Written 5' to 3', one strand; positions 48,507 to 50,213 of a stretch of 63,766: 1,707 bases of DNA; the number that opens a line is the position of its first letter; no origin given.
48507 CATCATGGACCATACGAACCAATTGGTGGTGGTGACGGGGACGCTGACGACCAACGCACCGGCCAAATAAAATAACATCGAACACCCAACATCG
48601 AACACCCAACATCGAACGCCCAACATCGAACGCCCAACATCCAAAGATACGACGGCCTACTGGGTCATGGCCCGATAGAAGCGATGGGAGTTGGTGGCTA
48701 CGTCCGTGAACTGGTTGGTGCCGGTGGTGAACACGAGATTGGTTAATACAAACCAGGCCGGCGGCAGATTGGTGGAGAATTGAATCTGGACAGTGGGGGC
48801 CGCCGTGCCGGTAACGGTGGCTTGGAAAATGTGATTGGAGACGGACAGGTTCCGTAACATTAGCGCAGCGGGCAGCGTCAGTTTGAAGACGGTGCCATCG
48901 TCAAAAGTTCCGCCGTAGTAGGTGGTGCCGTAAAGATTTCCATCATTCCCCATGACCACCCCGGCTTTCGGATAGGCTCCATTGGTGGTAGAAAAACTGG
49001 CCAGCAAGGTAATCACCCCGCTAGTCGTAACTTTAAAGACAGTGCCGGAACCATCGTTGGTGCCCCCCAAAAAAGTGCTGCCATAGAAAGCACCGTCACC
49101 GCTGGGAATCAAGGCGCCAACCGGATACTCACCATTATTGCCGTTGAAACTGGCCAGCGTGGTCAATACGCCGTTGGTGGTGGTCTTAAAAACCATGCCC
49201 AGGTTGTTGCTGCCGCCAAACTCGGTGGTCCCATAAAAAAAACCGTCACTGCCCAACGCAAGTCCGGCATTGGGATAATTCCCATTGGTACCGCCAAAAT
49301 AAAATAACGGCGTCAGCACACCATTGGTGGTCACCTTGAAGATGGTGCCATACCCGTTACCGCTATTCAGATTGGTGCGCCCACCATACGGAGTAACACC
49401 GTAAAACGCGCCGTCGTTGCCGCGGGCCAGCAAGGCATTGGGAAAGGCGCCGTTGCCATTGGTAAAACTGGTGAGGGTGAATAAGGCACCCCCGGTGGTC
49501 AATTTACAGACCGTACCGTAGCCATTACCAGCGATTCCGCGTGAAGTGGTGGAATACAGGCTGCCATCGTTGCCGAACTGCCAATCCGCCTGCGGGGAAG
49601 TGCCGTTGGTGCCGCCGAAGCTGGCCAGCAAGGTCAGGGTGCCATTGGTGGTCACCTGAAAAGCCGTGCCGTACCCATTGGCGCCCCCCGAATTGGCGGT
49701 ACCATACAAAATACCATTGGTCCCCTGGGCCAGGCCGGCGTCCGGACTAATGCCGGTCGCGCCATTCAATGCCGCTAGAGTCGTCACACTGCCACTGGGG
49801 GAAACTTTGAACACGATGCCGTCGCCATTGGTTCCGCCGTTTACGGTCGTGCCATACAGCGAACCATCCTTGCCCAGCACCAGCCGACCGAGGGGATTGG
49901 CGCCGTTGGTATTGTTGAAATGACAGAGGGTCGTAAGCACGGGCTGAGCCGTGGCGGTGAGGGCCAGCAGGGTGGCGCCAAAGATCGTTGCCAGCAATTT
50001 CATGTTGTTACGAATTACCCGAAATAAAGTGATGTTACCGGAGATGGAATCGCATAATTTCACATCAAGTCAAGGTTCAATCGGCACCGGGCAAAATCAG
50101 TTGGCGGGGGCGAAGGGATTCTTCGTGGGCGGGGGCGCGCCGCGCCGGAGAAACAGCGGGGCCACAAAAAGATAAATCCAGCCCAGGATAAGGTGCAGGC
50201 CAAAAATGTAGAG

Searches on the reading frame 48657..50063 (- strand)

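Call 50: search_protein_families(library=pfam, proteins=[window:48657-50063:-], max_evalue=1)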
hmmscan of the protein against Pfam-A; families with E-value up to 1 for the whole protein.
window:48657-50063:- (468 aa): 1 family
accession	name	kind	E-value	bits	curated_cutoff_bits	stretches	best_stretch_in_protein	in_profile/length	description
PF12900.13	Pyridox_ox_2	-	0.08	13.3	27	1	55-98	11-54/140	Pyridoxamine 5'-phosphate oxidase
